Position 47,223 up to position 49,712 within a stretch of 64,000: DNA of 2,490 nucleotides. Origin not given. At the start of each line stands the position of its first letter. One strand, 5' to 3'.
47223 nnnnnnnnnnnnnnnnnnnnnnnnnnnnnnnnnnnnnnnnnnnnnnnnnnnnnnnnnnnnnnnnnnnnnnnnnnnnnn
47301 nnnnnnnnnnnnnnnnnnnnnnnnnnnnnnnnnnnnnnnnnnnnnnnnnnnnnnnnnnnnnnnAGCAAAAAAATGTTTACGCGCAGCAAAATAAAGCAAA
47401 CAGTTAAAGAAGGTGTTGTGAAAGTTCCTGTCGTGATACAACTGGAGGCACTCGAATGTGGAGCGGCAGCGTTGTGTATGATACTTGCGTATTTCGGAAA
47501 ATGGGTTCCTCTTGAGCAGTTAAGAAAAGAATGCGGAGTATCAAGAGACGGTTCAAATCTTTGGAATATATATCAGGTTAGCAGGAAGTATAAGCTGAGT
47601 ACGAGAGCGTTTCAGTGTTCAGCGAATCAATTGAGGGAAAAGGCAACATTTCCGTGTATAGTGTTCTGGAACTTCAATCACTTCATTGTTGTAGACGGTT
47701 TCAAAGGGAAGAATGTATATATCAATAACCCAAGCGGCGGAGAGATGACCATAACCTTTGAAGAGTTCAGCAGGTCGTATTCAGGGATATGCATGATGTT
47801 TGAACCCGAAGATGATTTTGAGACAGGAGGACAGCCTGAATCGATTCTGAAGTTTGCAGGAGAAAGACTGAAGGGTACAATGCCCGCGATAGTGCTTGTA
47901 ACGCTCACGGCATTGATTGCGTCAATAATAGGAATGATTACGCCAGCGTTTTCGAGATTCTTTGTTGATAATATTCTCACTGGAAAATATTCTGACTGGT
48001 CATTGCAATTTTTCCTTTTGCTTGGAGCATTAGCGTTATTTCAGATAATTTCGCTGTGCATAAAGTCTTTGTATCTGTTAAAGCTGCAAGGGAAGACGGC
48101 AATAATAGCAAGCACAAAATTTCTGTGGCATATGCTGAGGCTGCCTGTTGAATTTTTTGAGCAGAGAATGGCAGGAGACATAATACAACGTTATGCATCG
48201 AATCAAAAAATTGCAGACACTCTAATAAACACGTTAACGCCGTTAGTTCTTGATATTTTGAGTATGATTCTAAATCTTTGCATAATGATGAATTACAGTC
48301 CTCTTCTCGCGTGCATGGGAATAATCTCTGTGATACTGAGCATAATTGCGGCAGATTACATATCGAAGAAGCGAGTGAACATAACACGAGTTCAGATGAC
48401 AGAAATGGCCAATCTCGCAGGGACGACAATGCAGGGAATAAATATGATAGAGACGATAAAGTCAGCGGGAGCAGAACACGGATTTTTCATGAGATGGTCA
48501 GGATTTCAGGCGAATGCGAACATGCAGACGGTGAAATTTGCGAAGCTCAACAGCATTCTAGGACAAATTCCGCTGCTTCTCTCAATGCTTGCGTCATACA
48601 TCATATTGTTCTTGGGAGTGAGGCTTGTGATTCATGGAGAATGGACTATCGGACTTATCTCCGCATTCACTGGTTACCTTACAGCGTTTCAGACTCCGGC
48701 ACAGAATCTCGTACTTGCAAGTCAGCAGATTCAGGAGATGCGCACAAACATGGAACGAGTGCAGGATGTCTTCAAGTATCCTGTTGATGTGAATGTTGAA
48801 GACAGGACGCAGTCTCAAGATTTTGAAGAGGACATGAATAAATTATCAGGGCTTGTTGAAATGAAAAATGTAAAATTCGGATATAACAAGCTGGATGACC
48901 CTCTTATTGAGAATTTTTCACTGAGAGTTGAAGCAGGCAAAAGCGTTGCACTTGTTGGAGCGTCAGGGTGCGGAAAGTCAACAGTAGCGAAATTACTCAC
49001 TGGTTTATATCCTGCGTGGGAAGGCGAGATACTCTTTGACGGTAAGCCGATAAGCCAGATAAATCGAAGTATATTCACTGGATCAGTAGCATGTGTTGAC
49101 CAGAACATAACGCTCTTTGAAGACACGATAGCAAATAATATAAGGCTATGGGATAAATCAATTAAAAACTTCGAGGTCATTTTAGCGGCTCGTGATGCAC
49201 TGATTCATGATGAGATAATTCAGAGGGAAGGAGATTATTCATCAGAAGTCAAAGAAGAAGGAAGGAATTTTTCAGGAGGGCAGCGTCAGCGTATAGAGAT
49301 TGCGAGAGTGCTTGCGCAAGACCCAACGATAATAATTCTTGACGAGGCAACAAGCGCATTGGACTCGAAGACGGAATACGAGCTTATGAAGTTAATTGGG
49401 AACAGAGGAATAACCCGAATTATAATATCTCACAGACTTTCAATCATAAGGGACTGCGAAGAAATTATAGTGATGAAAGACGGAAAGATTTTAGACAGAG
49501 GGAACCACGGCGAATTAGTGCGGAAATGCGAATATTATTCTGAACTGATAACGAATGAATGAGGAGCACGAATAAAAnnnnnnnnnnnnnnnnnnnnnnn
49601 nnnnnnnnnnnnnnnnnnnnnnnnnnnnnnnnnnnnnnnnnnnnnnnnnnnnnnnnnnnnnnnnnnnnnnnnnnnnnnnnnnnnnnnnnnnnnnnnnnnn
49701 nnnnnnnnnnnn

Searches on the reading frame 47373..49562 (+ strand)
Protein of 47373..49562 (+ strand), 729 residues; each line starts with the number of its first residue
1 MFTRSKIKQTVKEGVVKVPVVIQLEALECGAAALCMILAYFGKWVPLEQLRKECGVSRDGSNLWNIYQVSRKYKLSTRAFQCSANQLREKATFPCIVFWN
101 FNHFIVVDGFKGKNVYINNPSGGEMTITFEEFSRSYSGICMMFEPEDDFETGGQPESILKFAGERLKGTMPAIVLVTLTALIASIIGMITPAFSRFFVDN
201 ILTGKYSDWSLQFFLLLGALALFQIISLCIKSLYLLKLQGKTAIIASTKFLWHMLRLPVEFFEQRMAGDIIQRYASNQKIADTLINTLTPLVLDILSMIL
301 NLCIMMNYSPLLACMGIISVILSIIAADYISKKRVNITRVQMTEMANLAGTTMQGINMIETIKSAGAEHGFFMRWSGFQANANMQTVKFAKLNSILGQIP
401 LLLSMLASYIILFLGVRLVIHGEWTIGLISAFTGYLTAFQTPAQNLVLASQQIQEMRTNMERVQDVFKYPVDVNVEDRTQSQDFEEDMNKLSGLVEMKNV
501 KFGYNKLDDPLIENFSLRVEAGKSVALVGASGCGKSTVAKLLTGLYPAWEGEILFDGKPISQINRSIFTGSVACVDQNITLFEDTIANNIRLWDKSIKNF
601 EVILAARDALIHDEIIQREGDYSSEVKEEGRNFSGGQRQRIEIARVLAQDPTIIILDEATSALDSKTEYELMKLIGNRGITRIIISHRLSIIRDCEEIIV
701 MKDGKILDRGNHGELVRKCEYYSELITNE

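Call 3: search_protein_families(library=pfam, proteins=[window:47373-49562:+], max_evalue=0.1)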
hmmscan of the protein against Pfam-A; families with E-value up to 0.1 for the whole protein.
window:47373-49562:+ (729 aa): 18 families
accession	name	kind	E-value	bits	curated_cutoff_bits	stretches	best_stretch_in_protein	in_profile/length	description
PF03412.21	Peptidase_C39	-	3e-33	114.9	22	1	18-147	2-132/133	Peptidase C39 family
PF00005.33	ABC_tran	-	2.1e-31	109.8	25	1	513-661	2-137/137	ABC transporter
PF00664.28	ABC_membrane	-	2.8e-30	106.4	28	1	174-442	2-273/274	ABC transporter transmembrane region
PF13529.12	Peptidase_C39_2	-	8.5e-06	26.8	24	1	18-120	3-142/143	Peptidase_C39 like family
PF02463.25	SMC_N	-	8.7e-05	22.5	40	1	550-701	135-211/220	RecF/RecN/SMC N terminal domain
PF13401.12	AAA_22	-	0.00087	20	27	1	523-677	6-109/130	AAA domain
PF13558.12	SbcC_Walker_B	-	0.0081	16.8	27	0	648-675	61-88/90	SbcC/RAD50-like, Walker B motif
PF08303.17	tRNA_lig_kinase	-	0.012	16.2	22.7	1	530-550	7-27/168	tRNA ligase kinase domain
PF07728.20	AAA_5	-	0.018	15.5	22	0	525-546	2-23/139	AAA domain (dynein-related subfamily)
PF12385.14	Peptidase_C70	-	0.023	15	19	1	17-136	6-140/141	Papain-like cysteine protease AvrRpt2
PF13191.12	AAA_16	-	0.027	15.4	32.6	1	519-665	19-147/167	AAA ATPase domain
PF13521.12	AAA_28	-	0.032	14.9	27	1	525-545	2-22/164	AAA domain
PF20703.3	nSTAND1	-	0.045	13.8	27.1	1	512-550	23-59/379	Novel STAND NTPase 1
PF13481.12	AAA_25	-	0.062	13.4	27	0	519-539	30-50/195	AAA domain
PF00004.35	AAA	-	0.082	13.8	21.2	0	526-543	2-19/131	ATPase family associated with various cellular activities (AAA)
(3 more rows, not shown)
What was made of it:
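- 47373..49562 (+): ABC1: C39 peptidase domain plus ABC exporter (TIGR03796, NHLP family). Pfam Peptidase_C39 matches at E = 3e-33 (call 3).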

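Call 4: search_protein_families(library=ncbifam, proteins=[window:47373-49562:+], max_evalue=0.1)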
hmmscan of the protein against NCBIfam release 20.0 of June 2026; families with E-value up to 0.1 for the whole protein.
window:47373-49562:+ (729 aa): 191 families (the best 25 are shown)
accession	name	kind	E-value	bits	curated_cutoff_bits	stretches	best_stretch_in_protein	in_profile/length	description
TIGR03796.1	NHLM_micro_ABC1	equivalog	1.6e-258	859.6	853.3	1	17-726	1-709/710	NHLP family bacteriocin export ABC transporter peptidase/permease/ATPase subunit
TIGR01846.1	type_I_sec_HlyB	subfamily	6e-108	362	725.55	1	32-727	3-690/694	type I secretion system permease/ATPase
TIGR03797.1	NHLM_micro_ABC2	equivalog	4.9e-98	329.4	709.4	1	157-726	125-682/686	NHLP bacteriocin export ABC transporter permease/ATPase subunit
TIGR01193.1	bacteriocin_ABC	subfamily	1.3e-96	324.7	523.85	1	24-728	2-708/708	peptide cleavage/export ABC transporter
TIGR03375.1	type_I_sec_LssB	subfamily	7.4e-90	302.2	693.1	1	32-718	5-691/696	type I secretion system permease/ATPase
TIGR00958.1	3a01208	subfamily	6e-85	285.9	874.6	1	158-725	152-710/711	antigen peptide transporter 2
TIGR02203.1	MsbA_lipidA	equivalog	6.2e-83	279.2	602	1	172-725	15-565/572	lipid A export permease/ATP-binding protein MsbA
NF045998.1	cleave_ABC_plasm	equivalog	9.2e-80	268.7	500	1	24-693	3-665/673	Mbov_0121 family peptidase domain-containing ABC transporter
TIGR02204.1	MsbA_rel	hypoth_equivalog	2.9e-79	267.3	780.4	1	175-726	22-572/576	ABC transporter, permease/ATP-binding protein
NF008381.0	PRK11176.1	equivalog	3.4e-76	256.9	867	1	208-725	62-575/582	lipid A ABC transporter ATP-binding protein/permease MsbA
NF010178.0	PRK13657.1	equivalog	3.3e-71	240.5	733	1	173-727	21-568/588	glucan ABC transporter ATP-binding protein/ permease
NF052233.1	CphA_assoc_ABC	equivalog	2.3e-70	237.9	880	1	182-725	195-739/766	cyanophycin metabolism-associated ABC transporter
NF045513.1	HepA_fam_ABC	equivalog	3.7e-63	213.9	725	1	248-718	132-598/610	heterocyst formation ABC transporter subunit HepA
TIGR01842.1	type_I_sec_PrtD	subfamily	4.7e-62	210.3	510.15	1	171-717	6-542/544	type I secretion system permease/ATPase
NF008055.0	PRK10789.1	equivalog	4e-60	203.9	845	1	180-725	25-567/590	SmdA family multidrug ABC transporter permease/ATP-binding protein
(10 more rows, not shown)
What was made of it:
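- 47373..49562 (+): It scores 859.6 bits against a cut-off of 853.3 (call 4).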

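Call 14: find_related_loci(query=window:47373-49559:+, collection=genome_contigs, flank=10000)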
Query window:47373-49559:+ (729 aa) in genome_contigs; peptide patterns used: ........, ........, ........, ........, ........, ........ (x = any residue, [..] = any of these).
106 stretches matched a pattern; 67 encode a relative of the query (tblastn E <= 1e-3); 66 distinct loci.
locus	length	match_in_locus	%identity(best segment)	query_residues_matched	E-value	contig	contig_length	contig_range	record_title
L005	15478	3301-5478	81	1-729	0e+0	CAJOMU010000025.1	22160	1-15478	uncultured Synergistales bacterium isolate Reindeer_2_mag_23 genome assembly, contig: scaffold_1603, whole genome shotgu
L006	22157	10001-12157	69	7-729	0e+0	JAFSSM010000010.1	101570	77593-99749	MAG: Synergistaceae bacterium isolate RGIG3433 Goat_Rumen.Co__c555443, whole genome shotgun sequence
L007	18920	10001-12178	81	1-729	0e+0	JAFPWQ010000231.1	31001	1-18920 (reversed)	MAG: Synergistaceae bacterium isolate RGIG1542 Goat_Abomasum-5__c596646, whole genome shotgun sequence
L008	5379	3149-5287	43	16-729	0e+0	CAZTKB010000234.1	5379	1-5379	MAG TPA_asm: uncultured Desulfobacterales bacterium isolate binchicken_co168_200 genome assembly, contig: NODE_22221_len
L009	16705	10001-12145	43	17-726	0e+0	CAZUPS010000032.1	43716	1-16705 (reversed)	MAG TPA_asm: uncultured Desulfocapsa sp. isolate binchicken_co47_206 genome assembly, contig: NODE_530_length_43716_cov_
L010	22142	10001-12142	42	16-729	0e+0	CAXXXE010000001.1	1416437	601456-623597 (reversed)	MAG: Desulfatiglandales bacterium isolate d5234fa8-f814-4557-af24-a28d4dae9633 genome assembly, contig: contig_1, whole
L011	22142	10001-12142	42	16-729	0e+0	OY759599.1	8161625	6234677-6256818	MAG: Desulfatiglandales bacterium isolate ef928343-fb2c-4ac1-bd77-a4af7a033044 genome assembly, chromosome: 1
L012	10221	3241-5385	42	17-728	0e+0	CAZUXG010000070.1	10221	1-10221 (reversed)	MAG TPA_asm: uncultured Thermodesulfobacteriota bacterium isolate SRP191223_co2_306 genome assembly, contig: NODE_5662_l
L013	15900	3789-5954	43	16-728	0e+0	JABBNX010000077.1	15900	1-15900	MAG: Proteobacteria bacterium isolate G2_21 NODE_1986_length_15900_cov_6.28305, whole genome shotgun sequence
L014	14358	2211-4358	42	12-728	0e+0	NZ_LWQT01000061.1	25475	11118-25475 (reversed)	Paramagnetospirillum marisnigri strain SP-1 NODE_35_length_25475_cov_105.638_ID_4288, whole genome shotgun sequence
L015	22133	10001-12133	42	16-728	0e+0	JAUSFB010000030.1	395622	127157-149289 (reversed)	MAG: Phaeospirillum sp. isolate E14_maxbin.268 E14_k141_763598, whole genome shotgun sequence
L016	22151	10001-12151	43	6-726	0e+0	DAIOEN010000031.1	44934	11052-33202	MAG TPA_asm: Vulcanimicrobiota bacterium isolate CTOTU7676 NODE_1546_length_44934_cov_23.153880, whole genome shotgun se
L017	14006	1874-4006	42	16-728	0e+0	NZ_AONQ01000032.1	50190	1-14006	Paramagnetospirillum caucaseum strain SO-1 contig00032, whole genome shotgun sequence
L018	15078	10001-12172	40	6-727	0e+0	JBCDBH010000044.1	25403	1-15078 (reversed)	MAG: Acidobacteriota bacterium isolate P01_F01_bin.79 k141_1648679_length_25403_cov_10.0025, whole genome shotgun sequen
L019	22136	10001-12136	41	16-728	0e+0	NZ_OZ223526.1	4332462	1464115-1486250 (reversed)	MAG: Maridesulfovibrio sp. isolate 4b7aa1d1-4656-4508-adef-fef75badb664 chromosome 1, complete sequence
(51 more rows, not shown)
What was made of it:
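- The hosts are probably gut or rumen anaerobes (inferred from the MAG names in call 14), and disulfide bonds are disfavoured there.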

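Call 22: search_protein_families(library=pfam, proteins=[L007:7888-8679:-, L005:1237-2034:-, L007:14759-15247:+, L007:14323-14757:+], max_evalue=0.1)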
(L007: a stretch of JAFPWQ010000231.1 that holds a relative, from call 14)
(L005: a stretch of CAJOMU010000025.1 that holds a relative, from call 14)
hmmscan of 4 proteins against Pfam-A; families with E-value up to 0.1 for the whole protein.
L007:7888-8679:- (263 aa): 1 family
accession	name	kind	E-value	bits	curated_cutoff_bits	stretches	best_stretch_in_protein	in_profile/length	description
PF22541.2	DUF7005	-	7.3e-43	147.3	27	2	120-244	204-334/361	Family of unknown function (DUF7005)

L005:1237-2034:- (265 aa): 1 family
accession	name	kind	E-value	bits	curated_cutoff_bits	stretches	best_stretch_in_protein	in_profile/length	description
PF22541.2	DUF7005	-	2.2e-41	142.4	27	2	119-243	203-333/361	Family of unknown function (DUF7005)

L007:14759-15247:+ (162 aa): 0 families

L007:14323-14757:+ (144 aa): 2 families
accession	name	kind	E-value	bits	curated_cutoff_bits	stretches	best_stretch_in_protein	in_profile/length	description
PF22251.1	PFF1_TM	-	0.04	13.9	32.3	1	13-131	108-221/300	Vacuolar membrane protease, transmembrane domain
PF02601.20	Exonuc_VII_L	-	0.054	13.4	35.9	1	15-128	129-241/315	Exonuclease VII, large subunit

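Call 38: search_solved_structures(query=L007:7888-8676:-, max_evalue=10)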
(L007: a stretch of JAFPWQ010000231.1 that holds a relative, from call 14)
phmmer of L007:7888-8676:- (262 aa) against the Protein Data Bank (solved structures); distinct sequences matched with E-value up to 10: 0.

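Call 39: search_protein_families(library=ncbifam, proteins=[L007:7888-8676:-], max_evalue=0.1)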
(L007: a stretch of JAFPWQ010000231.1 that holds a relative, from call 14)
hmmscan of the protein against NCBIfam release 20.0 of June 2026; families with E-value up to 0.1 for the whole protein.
L007:7888-8676:- (262 aa): 0 families

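Call 53: find_homologous_proteins(query=L007:7888-8676:-, max_evalue=0.001)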
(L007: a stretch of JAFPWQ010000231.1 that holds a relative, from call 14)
Query L007:7888-8676:- (262 aa): 71 proteins with E <= 0.001 among 451 candidates.
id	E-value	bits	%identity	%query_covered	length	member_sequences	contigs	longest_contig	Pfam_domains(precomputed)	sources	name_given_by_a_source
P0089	4.5e-167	572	95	100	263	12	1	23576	PF22541.3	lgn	-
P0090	4.9e-155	533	89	98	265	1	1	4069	PF22541.3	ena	-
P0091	2.3e-154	530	87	100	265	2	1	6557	PF22541.3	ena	-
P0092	5.7e-154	529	89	98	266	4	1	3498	PF22541.3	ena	-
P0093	8.0e-143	493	82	99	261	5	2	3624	PF22541.3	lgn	-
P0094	3.8e-140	484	83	100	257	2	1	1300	PF22541.3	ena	-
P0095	5.0e-140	483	81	99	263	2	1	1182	PF22541.3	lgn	-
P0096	8.8e-140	483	81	99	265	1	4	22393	PF22541.3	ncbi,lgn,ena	-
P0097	6.3e-137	473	80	99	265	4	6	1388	PF22541.3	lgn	-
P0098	1.4e-131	456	81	98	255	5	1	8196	PF22541.3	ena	-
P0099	2.0e-129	449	75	100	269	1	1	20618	PF22541.3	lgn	-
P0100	1.7e-128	446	78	99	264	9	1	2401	PF22541.3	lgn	-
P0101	4.1e-106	372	84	76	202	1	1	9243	PF22541.3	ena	-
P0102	1.2e-92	328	59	97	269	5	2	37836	PF22541.3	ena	-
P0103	1.4e-92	328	58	99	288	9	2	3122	PF22541.3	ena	-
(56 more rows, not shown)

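Call 65: predict_structure(alignment_id=A3)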
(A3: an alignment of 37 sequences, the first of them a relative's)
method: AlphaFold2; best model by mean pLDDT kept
length: 263 residues; sequences in the alignment: 37
mean_pLDDT: 91.9   pTM: 0.90
mean pLDDT of the five models: 91.9, 91.9, 91.8, 91.1, 90.6
residues with pLDDT >= 90: 202; 70-90: 48; 50-70: 13; < 50: 0
segments of 3 or more residues with pLDDT < 50: none
pLDDT, mean of each block of 10 residues (from residue 1): 95 88 72 88 96 96 96 91 96 94 89 76 93 94 96 94 79 94 98 97 91 93 97 98 96 94 81
secondary structure, 60 per line:
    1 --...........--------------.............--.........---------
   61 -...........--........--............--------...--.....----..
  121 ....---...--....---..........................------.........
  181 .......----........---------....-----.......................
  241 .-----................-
elements in order: H3-13 H28-40 H43-51 E65-72 E75-82 H85-96 E110-114 E119-124 H133-136 H140-165 H172-187 H192-199 H209-212 H218-241 H247-262

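Call 69: fold_search(model_id=the predicted structure, library=pdb)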
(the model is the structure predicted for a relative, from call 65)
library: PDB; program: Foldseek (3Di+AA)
matches with E <= 10: 112; with E <= 0.001: 0
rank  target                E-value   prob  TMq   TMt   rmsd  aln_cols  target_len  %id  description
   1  7esi_A                5.9e-01  0.18  0.30  0.18  17.3       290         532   12  Crystal structure of the collagenase unit of a Vibrio collagenase from Vibrio harveyi VHJR7 at 1. 8 angstrom resolutio (released 2022-02-09)
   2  5lds_C                6.2e-01  0.20  0.30  0.11  10.8       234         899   12  Structure of the porcine aminopeptidase N ectodomain (released 2017-04-05)
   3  4z7i_A                8.1e-01  0.11  0.26  0.10  14.2       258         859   14  Crystal structure of insulin regulated aminopeptidase in complex with ligand (released 2015-08-26)
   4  6mgq_C                9.4e-01  0.14  0.31  0.13  11.2       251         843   14  ERAP1 in the open conformation bound to 10mer phosphinic inhibitor DG014 (released 2019-12-18)
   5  8p0i_A                9.4e-01  0.12  0.26  0.10  14.8       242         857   11  Crystal structure of the open conformation of insulin-regulated aminopeptidase in complex with a small-MW inhibitor (released 2024-09-04)
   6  6oyu_A                1.3e+00  0.06  0.17  0.12  19.3       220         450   11  Structure of an ancestral-reconstructed cytochrome P450 1B1 with alpha-naphthoflavone (released 2020-03-18)
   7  6eri_BC               2.0e+00  0.06  0.17  0.19  15.2       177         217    9  Structure of the chloroplast ribosome with chl-RRF and hibernation-promoting factor (released 2018-04-18)
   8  3lyq_B                2.1e+00  0.05  0.16  0.21  18.2       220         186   10  Crystal structure of IpgB2 from Shigella flexneri (released 2010-03-31)
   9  8t41                  2.5e+00  0.08  0.28  0.11  12.9       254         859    8  Crystal structure of aminopeptidase N from Mycobacterium tuberculosis (released 2024-04-17)
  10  7vta                  2.5e+00  0.06  0.13  0.13  15.3       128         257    9  Talaromyces verruculosus talaropentaene synthase apo (released 2022-06-08)
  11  8t7p                  2.9e+00  0.08  0.27  0.11  12.6       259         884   12  X-ray crystal structure of PfA-M1(M462S) (released 2024-06-26)
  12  4hw2_C                2.9e+00  0.04  0.13  0.17  15.9       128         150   15  Discovery of potent Mcl-1 inhibitors using fragment-based methods and structure-based design (released 2013-01-09)
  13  4trg_A                3.1e+00  0.02  0.13  0.08  20.6       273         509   12  the SNL domain of SidC (released 2014-07-02)
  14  6p82_B                3.2e+00  0.04  0.21  0.20  13.7       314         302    8  Structure of P. aeruginosa ATCC27853 CdnD, Apo form 1 (released 2019-12-25)
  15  5tka                  3.6e+00  0.03  0.14  0.19  11.9       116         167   14  Structure of the HD-domain phosphohydrolase OxsA (released 2016-11-16)
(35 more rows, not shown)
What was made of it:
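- The nearest fold matches of DUF7005, though weak, are zinc peptidases rather than known RiPP maturases (call 69).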
